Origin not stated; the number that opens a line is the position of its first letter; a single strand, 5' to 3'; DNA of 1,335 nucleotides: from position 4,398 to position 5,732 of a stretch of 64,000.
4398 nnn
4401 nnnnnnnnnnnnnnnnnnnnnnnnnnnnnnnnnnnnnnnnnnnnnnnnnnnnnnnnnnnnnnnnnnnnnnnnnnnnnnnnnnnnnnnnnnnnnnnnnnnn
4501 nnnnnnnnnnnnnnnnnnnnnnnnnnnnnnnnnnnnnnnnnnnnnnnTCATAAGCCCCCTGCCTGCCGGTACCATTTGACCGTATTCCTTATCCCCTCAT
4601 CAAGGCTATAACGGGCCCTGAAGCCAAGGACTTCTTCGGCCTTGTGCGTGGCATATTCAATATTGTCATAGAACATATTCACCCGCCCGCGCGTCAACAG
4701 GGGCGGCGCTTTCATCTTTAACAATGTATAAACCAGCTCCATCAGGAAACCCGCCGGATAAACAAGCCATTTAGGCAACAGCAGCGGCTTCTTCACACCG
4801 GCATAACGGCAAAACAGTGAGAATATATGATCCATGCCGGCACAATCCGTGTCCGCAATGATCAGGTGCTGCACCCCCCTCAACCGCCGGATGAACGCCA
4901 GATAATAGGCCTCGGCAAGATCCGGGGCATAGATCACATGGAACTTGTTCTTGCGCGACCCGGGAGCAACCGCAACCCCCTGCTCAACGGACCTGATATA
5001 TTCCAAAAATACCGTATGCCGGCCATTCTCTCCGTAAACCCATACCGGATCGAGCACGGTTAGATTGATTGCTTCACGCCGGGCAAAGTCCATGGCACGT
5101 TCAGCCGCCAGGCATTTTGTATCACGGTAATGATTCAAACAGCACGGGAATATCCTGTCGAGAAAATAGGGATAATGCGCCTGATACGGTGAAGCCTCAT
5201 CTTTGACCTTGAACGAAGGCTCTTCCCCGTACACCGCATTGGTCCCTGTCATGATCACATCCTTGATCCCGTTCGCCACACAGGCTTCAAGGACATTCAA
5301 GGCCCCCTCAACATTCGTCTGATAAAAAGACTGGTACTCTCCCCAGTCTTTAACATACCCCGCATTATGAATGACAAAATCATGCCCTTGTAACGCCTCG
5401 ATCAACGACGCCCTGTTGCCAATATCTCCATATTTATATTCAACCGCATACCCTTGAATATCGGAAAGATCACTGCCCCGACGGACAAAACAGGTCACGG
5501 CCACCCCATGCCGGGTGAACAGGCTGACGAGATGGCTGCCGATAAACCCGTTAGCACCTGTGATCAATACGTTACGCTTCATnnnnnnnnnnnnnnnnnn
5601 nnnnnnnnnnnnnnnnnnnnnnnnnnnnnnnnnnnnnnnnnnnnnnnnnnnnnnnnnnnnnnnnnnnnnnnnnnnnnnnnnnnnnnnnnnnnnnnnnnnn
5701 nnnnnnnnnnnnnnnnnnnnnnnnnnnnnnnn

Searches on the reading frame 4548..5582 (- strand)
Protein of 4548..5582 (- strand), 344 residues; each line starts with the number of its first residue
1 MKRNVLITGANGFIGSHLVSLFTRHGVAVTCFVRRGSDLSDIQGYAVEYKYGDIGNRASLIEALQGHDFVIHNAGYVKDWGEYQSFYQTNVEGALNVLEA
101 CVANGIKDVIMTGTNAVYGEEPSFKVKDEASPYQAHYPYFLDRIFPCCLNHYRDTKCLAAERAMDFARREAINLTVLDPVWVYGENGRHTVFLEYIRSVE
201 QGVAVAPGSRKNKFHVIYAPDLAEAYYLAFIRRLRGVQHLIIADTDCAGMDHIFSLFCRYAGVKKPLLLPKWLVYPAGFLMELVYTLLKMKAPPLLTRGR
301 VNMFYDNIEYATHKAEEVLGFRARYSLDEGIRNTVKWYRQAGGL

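Call 4: search_protein_families(library=pfam, proteins=[window:4548-5582:-], max_evalue=0.01)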
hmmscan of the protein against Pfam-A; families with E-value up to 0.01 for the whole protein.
window:4548-5582:- (344 aa): 9 families
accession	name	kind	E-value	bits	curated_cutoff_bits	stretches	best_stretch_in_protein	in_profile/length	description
PF01370.27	Epimerase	-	2.4e-29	102.9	20.9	1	5-230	1-225/240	NAD dependent epimerase/dehydratase family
PF01073.25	3Beta_HSD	-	7.4e-22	78.1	22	1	6-230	1-229/280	3-beta hydroxysteroid dehydrogenase/isomerase family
PF16363.11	GDP_Man_Dehyd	-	3.8e-18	66.5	27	1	6-139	1-153/332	GDP-mannose 4,6 dehydratase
PF13460.12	NAD_binding_10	-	1.5e-15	58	27.2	1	9-186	1-150/184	NAD(P)H-binding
PF07993.18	NAD_binding_4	-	1.1e-11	44.8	20.1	1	65-185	87-210/258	Male sterility protein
PF04321.23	RmlD_sub_bind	-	1.9e-08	34.2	27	1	4-190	2-159/287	RmlD substrate binding domain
PF05368.20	NmrA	-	7.4e-08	32.8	27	1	1-114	1-107/298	NmrA-like family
PF02719.21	Polysacc_synt_2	-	8.7e-08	32.1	20.2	1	5-115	1-129/293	Polysaccharide biosynthesis protein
PF03435.24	Sacchrp_dh_NADP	-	5e-05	24.1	25.1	1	5-78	1-80/129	Saccharopine dehydrogenase NADP binding domain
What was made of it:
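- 4548..5582 (-): Extended SDR (344 aa; GxxGxxG, YxxxK), HpnA/OleD/3-beta-HSD-like. PF01370, PF01073 and PF07993 (call 4).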

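Call 5: search_protein_families(library=ncbifam, proteins=[window:4548-5582:-], max_evalue=0.01)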
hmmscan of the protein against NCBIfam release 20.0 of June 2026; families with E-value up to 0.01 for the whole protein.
window:4548-5582:- (344 aa): 33 families (the best 25 are shown)
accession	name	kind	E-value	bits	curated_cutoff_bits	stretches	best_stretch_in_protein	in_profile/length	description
TIGR03466.1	HpnA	hypoth_equivalog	2.2e-38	131.9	367.65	1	4-342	2-325/327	hopanoid-associated sugar epimerase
NF042423.1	oxyalk_red_Shew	equivalog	1.7e-33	116.1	580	1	3-332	9-329/331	2-alkyl-3-oxoalkanoate reductase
NF042422.1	oxyalk_red_OleD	equivalog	1.7e-31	109.8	580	1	4-336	2-326/329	2-alkyl-3-oxoalkanoate reductase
TIGR04180.1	EDH_00030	hypoth_equivalog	4.5e-21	75.2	475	1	5-142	1-148/297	NAD-dependent 4,6-dehydratase LegB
NF052578.1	StrlDmthSdmBMthl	equivalog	3.7e-20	72.9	600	1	5-280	3-265/328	sterol demethylase protein SdmB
TIGR01179.1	galE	equivalog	1.6e-16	60.1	262.3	1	4-139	1-145/332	UDP-glucose 4-epimerase GalE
TIGR01746.1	Thioester-redct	subfamily_domain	3.2e-13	49.7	213.35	2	68-223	90-240/371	thioester reductase domain-containing protein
TIGR01181.1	dTDP_gluc_dehyt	equivalog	6.5e-13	48.5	365.1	1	5-139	2-151/321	dTDP-glucose 4,6-dehydratase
NF007956.0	PRK10675.1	subfamily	2.8e-12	46.4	394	1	4-129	2-139/338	UDP-glucose 4-epimerase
TIGR02622.1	CDP_4_6_dhtase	equivalog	4.7e-12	45.7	278.45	1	2-133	4-148/352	CDP-glucose 4,6-dehydratase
TIGR03589.1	PseB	equivalog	4.9e-11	42.2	407.75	1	3-115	5-126/324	UDP-N-acetylglucosamine 4,6-dehydratase (inverting)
TIGR02197.1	heptose_epim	equivalog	9.4e-10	38.1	274.6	1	5-132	1-134/316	ADP-glyceromanno-heptose 6-epimerase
NF041293.1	G6PDh_Azf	equivalog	1.5e-09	37.6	400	1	1-121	1-122/252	NAD-dependent glucose-6-phosphate dehydrogenase Azf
TIGR01214.1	rmlD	equivalog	2.7e-07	30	224.05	1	5-190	2-158/285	dTDP-4-dehydrorhamnose reductase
TIGR01777.1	yfcH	hypoth_equivalog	6e-07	29.3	207.35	1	5-132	1-130/292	TIGR01777 family oxidoreductase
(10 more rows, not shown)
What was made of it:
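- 4548..5582 (-): HpnA 132 bits against 368, OleD 110-116 against 580 (call 5).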

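Call 45: search_solved_structures(query=window:4548-5582:-, max_evalue=1e-8)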
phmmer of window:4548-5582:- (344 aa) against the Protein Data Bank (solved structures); distinct sequences matched with E-value up to 1e-8: 24.
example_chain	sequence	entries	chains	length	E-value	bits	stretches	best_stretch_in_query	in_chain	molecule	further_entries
3wj7_A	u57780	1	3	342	1.7e-19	73.5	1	5-342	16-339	Putative oxidoreductase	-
6kv9_A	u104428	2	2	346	2.2e-15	59.9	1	4-264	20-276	MoeE5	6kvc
6nbr_A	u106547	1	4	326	3.4e-13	52.7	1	2-232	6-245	Kavalactone reductase 1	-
6wjb_A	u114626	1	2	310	3.3e-12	49.5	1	4-145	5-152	NAD-dependent epimerase/dehydratase family protein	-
6wj9_A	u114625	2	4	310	6e-12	48.6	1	4-133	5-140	NAD-dependent epimerase/dehydratase family protein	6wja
6jkg_A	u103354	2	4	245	1.5e-11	47.4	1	6-157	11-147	Sterol-4-alpha-carboxylate 3-dehydrogenase, decarboxylating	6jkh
6dnt_A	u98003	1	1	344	1.4e-10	44.2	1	3-141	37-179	NAD-dependent epimerase/dehydratase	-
8shh_A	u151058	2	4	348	1.5e-10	44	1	5-139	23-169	dTDP-glucose 4,6-dehydratase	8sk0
1r6d_A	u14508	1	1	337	3.1e-10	43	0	5-141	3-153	TDP-glucose-4,6-dehydratase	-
7xpo_A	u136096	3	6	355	3.2e-10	43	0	3-141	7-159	UDP-glucose 4-epimerase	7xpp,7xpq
1kvs_A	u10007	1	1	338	8.6e-10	41.5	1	4-128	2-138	UDP-GALACTOSE 4-EPIMERASE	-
1r66_A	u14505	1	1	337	1.5e-09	40.7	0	5-141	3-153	TDP-glucose-4,6-dehydratase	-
1udc_A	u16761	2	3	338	1.6e-09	40.6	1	4-128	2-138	UDP-GALACTOSE-4-EPIMERASE | UDP-GALACTOSE 4-EPIMERASE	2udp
5gy7_A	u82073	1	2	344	1.7e-09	40.6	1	4-128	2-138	UDP-glucose 4-epimerase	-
1kvr_A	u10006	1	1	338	2.2e-09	40.2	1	4-128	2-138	UDP-GALACTOSE 4-EPIMERASE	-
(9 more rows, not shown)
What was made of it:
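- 4548..5582 (-): PDB 3wj7, MoeE5 (call 45).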
